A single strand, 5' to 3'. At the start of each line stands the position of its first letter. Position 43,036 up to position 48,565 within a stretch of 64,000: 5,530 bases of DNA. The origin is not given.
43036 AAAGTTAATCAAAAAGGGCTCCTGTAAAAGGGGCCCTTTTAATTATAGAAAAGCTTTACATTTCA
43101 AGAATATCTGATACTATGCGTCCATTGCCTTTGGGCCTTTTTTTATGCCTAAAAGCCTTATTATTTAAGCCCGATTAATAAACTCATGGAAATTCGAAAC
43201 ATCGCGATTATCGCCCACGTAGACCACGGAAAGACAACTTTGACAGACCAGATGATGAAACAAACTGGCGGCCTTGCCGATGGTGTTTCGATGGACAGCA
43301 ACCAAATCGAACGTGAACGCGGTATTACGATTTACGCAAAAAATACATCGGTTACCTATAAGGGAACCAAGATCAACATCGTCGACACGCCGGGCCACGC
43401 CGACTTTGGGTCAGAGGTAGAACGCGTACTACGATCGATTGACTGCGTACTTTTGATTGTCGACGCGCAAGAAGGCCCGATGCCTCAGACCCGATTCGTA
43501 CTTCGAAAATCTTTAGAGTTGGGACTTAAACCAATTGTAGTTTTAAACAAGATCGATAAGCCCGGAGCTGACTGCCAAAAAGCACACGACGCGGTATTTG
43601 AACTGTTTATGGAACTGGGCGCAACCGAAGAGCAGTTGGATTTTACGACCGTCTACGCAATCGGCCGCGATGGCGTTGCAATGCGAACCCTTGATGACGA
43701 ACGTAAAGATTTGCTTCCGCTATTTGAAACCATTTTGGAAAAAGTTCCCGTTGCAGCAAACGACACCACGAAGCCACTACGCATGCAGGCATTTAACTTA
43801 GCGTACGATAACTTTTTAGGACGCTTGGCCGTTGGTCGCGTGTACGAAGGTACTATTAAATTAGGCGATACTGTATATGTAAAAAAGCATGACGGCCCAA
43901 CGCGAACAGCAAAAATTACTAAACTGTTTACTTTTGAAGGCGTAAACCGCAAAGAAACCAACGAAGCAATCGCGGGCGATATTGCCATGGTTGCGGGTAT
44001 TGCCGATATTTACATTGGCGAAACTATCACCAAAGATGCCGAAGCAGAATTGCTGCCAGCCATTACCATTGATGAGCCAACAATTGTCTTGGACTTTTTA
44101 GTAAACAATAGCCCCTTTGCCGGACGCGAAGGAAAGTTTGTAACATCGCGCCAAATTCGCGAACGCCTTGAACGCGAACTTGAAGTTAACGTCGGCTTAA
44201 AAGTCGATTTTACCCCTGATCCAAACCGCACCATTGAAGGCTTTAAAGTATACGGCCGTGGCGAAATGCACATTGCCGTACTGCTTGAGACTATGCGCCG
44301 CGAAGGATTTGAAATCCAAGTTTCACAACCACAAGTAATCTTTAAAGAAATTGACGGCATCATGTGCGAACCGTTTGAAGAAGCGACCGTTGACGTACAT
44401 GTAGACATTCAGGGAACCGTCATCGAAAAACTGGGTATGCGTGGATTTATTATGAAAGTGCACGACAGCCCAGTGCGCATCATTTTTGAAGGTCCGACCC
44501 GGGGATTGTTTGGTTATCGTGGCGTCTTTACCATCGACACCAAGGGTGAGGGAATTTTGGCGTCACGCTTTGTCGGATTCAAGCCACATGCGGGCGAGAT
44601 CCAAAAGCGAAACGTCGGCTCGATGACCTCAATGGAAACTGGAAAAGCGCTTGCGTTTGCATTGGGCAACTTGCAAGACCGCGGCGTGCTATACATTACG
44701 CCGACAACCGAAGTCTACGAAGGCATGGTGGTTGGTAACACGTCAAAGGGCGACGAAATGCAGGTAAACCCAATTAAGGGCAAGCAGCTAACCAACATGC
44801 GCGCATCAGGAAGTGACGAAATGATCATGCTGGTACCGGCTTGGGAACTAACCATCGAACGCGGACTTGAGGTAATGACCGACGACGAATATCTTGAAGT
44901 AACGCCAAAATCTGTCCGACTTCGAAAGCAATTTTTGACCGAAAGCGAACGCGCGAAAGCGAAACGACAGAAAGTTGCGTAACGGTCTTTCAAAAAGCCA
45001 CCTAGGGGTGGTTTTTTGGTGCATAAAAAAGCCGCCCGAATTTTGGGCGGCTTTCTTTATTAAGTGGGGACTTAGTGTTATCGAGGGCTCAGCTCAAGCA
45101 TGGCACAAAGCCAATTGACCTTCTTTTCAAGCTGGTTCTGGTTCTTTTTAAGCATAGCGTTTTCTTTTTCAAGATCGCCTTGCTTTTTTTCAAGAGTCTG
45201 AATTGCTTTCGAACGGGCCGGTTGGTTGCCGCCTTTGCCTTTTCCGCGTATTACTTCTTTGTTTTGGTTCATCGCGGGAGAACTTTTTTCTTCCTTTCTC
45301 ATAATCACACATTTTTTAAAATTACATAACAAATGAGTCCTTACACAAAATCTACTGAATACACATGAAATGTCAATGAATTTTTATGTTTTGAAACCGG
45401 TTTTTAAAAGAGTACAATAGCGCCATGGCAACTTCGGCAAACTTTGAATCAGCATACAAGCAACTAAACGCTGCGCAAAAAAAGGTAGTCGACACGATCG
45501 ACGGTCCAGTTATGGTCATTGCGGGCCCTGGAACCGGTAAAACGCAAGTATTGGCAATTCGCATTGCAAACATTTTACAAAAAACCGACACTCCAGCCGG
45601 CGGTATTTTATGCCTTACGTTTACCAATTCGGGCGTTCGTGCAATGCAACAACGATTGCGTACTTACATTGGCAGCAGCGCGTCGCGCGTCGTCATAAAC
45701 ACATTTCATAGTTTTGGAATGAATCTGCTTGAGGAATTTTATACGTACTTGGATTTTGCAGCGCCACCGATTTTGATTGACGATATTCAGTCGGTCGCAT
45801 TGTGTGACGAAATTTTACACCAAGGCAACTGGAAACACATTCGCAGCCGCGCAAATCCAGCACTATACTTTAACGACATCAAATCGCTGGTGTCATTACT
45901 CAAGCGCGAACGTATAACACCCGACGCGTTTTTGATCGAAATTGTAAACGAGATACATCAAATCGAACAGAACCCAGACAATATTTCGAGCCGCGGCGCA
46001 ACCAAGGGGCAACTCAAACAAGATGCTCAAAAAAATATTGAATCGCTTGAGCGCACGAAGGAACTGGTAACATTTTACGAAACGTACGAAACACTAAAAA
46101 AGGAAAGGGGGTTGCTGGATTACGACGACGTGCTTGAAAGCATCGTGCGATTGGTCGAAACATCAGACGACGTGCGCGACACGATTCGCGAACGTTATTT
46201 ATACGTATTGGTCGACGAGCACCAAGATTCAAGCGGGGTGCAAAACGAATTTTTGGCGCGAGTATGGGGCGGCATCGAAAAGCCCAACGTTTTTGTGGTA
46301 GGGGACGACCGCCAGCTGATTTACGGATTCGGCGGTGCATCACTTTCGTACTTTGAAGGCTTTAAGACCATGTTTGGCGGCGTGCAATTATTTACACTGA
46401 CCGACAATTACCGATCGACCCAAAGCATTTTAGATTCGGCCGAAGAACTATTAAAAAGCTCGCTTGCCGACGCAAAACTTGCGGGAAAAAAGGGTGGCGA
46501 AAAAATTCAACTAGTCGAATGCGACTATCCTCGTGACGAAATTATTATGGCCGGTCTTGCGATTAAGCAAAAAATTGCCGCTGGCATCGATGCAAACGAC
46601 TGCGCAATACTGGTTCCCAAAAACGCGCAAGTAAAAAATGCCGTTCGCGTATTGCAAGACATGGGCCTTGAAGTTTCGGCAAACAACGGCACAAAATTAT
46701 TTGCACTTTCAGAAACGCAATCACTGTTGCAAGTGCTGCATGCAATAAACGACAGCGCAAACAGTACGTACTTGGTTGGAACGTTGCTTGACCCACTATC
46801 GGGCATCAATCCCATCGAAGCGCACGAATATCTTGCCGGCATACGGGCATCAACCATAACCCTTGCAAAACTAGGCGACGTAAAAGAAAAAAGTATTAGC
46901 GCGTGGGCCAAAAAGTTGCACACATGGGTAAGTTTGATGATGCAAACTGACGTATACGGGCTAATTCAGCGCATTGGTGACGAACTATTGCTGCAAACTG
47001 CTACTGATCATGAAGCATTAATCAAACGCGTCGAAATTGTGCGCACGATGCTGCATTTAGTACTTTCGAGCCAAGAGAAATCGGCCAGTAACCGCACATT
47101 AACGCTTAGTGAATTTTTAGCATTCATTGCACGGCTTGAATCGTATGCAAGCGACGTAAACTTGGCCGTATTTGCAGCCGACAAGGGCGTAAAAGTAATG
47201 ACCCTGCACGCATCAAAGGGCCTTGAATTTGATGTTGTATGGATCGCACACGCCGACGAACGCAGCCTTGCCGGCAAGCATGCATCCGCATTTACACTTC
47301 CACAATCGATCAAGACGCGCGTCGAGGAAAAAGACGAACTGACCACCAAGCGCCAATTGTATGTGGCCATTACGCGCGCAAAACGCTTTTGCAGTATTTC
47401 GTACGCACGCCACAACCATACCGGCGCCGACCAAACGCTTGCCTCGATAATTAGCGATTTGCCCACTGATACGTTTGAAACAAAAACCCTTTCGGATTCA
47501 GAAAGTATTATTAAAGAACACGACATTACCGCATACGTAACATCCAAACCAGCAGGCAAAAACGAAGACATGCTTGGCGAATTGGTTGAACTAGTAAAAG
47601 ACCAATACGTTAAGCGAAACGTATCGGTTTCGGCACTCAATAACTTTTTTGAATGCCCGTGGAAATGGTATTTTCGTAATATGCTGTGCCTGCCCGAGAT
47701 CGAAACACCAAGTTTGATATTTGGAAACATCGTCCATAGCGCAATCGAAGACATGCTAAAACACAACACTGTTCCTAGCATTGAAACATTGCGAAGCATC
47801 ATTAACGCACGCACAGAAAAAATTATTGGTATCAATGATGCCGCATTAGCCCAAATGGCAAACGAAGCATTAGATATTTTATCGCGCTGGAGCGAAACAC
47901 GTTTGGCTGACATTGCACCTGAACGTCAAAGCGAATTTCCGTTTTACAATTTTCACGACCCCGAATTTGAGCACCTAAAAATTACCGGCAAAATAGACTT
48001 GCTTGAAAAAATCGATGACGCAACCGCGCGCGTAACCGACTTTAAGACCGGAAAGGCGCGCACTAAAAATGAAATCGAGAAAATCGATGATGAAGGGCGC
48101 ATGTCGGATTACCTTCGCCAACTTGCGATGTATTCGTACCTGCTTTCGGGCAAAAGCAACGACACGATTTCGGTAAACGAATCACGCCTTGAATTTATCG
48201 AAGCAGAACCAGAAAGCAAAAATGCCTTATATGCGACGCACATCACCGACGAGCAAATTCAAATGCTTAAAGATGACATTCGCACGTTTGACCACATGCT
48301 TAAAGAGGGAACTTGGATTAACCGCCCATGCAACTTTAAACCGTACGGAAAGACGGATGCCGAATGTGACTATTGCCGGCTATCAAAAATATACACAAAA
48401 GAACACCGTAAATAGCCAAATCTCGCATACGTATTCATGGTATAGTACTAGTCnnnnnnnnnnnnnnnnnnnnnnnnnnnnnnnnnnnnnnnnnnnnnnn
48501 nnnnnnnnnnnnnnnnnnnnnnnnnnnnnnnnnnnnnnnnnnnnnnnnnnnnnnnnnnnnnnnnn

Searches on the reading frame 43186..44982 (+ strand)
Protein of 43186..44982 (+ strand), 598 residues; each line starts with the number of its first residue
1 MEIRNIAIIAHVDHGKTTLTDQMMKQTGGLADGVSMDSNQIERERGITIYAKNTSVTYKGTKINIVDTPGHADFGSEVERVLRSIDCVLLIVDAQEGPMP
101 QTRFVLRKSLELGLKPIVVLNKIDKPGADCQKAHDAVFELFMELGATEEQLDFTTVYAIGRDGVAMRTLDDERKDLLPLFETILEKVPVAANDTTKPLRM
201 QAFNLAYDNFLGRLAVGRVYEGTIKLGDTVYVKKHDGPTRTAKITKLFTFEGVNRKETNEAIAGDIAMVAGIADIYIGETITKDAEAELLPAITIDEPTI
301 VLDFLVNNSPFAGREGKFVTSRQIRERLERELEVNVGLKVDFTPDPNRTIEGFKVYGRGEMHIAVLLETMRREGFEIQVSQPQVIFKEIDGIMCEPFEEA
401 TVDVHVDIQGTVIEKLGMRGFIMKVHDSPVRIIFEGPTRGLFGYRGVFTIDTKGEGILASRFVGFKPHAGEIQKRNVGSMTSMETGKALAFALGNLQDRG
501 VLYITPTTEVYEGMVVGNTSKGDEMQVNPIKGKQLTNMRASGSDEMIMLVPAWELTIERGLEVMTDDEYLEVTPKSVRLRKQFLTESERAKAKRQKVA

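Call 25: search_protein_families(library=pfam, proteins=[window:43186-44982:+], max_evalue=0.001)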
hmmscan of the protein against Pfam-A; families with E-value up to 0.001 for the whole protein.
window:43186-44982:+ (598 aa): 7 families
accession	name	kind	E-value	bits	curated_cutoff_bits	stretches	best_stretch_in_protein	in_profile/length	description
PF00009.33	GTP_EFTU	-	1.9e-51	174.8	26.5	1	2-178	2-177/188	Elongation factor Tu GTP binding domain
PF21018.2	BipA_C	-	1.4e-39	134.7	23.8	1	478-585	2-109/110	TypA/BipA C-terminal domain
PF03144.31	GTP_EFTU_D2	-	4.6e-13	49.8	30.3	1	212-282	1-73/73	Elongation factor Tu domain 2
PF00679.30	EFG_C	-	3.8e-12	46.5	27.9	1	393-475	2-88/89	Elongation factor G C-terminus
PF22042.2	EF-G_D2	-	1.3e-10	41.7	27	1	199-283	3-83/84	Elongation factor G domain 2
PF01926.29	MMR_HSR1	-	7.6e-08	32.9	21.9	1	6-122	2-113/113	50S ribosome-binding GTPase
PF02421.24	FeoB_N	-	8.5e-05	22.6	27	1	45-125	31-117/156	Ferrous iron transport protein B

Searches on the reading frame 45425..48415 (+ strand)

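Call 25: search_protein_families(library=pfam, proteins=[window:45425-48415:+], max_evalue=0.001)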
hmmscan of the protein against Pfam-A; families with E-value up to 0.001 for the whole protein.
window:45425-48415:+ (996 aa): 7 families
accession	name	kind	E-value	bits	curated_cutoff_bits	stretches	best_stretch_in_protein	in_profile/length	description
PF00580.27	UvrD-helicase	-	5e-55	187.5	23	1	14-316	1-269/271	UvrD/REP helicase N-terminal domain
PF13361.12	UvrD_C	-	6.9e-30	105.1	25.6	1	324-662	2-349/350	UvrD-like helicase C-terminal domain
PF12705.13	PDDEXK_1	-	4.9e-23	82.8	22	1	733-987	2-243/247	PD-(D/E)XK nuclease superfamily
PF13245.12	AAA_19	-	1.5e-15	58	25.1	1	26-302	11-133/134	AAA domain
PF13538.12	UvrD_C_2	-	1.4e-06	28.5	27.4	0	591-613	4-26/52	UvrD-like helicase C-terminal domain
PF12684.13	DUF3799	-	1.9e-05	25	26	0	734-964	1-220/233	PDDEXK-like domain of unknown function (DUF3799)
PF08696.17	Dna2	-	0.00014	22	22.4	1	733-832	56-160/204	DNA replication factor Dna2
